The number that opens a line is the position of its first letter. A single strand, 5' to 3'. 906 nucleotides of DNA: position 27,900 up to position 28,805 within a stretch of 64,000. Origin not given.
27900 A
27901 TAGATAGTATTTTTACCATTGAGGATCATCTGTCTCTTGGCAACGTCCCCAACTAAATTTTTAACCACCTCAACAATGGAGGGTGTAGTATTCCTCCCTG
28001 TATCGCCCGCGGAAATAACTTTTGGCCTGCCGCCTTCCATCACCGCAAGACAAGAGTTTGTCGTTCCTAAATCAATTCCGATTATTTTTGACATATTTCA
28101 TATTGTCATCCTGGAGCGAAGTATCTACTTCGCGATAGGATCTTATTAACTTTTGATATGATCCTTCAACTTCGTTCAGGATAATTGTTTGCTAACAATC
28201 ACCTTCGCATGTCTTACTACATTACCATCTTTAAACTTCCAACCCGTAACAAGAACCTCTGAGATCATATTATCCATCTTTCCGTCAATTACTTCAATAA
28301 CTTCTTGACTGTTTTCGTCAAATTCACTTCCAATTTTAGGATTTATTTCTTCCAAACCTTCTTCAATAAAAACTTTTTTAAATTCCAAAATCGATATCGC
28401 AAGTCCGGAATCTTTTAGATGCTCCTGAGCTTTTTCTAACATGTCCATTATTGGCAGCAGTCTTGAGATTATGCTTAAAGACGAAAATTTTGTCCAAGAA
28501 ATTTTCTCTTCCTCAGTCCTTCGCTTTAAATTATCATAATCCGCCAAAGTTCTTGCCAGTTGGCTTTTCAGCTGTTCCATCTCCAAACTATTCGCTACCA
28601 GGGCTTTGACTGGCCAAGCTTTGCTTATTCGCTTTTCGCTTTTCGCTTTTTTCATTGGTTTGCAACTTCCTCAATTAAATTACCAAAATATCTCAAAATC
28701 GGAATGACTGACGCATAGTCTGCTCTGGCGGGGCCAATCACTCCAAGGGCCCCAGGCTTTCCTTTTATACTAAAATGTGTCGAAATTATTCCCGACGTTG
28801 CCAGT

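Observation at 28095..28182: The dnaK leader carries two stacked ATCCT...AGGAT elements, and the second overlaps the grpE 3' end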

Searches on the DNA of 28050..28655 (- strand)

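Call 30: search_rna_families(source=window, start=28050, end=28250, threshold=evalue, max_evalue=10, show_alignments=3)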
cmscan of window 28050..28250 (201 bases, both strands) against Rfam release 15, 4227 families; matches with E-value up to 10: 0.
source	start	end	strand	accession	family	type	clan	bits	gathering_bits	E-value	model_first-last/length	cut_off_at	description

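Call 68: search_with_rna_model(model_id=R1, sources=[L002, L003, L004, L007, L127, L129, L131, L132, L134], filters=off, max_evalue=5)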
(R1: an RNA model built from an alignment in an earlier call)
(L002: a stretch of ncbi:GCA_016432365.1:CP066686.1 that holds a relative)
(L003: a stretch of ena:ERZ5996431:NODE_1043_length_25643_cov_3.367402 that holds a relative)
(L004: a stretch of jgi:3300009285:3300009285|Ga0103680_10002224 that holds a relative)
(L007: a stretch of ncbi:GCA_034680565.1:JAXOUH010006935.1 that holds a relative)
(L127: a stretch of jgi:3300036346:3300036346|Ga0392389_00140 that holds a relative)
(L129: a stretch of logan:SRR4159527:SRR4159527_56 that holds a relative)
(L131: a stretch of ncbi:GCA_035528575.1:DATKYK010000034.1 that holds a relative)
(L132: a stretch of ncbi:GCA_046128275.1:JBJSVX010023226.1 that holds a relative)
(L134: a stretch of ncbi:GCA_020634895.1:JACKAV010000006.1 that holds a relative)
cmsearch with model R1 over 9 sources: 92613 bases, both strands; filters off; matches with E-value up to 5: 26.
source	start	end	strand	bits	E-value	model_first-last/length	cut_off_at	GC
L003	10013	10049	-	40.2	1.2e-06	1-35/35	no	0.62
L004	10525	10561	-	40.2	1.2e-06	1-35/35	no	0.62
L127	1866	1894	+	25.9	0.0015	1-35/35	no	0.62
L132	1338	1366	+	25.4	0.002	1-35/35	no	0.62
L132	1970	1998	+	25.4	0.002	1-35/35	no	0.62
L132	1192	1216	+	23.6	0.0047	1-35/35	no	0.56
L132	2059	2083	+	23.6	0.0047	1-35/35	no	0.56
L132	2420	2444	+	23.6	0.0047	1-35/35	no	0.56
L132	1836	1860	-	22.1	0.01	1-35/35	no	0.6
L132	2199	2223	-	22.1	0.01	1-35/35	no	0.6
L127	986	1011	-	21.6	0.013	1-35/35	no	0.46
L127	1082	1107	-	21.6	0.013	1-35/35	no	0.46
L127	1929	1954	-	21.6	0.013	1-35/35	no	0.46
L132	981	1009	+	21.6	0.013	1-35/35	no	0.62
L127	928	952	+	21.4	0.014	1-35/35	no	0.48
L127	1029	1053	+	21.4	0.014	1-35/35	no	0.48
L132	1277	1305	+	20.2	0.026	1-35/35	no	0.55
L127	1798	1823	-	20.2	0.026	1-35/35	no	0.46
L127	1350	1375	-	19.9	0.03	1-35/35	no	0.5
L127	1303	1327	-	16.8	0.14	1-35/35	no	0.56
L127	1421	1450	+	16.5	0.17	1-35/35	no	0.57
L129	1850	1876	+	13.5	0.73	1-35/35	no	0.63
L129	1953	1979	+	12.7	1.1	1-35/35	no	0.63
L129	1443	1468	+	11.9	1.7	1-35/35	no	0.54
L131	1395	1420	-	11.4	2.1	1-35/35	no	0.58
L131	1903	1928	-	11.4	2.1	1-35/35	no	0.58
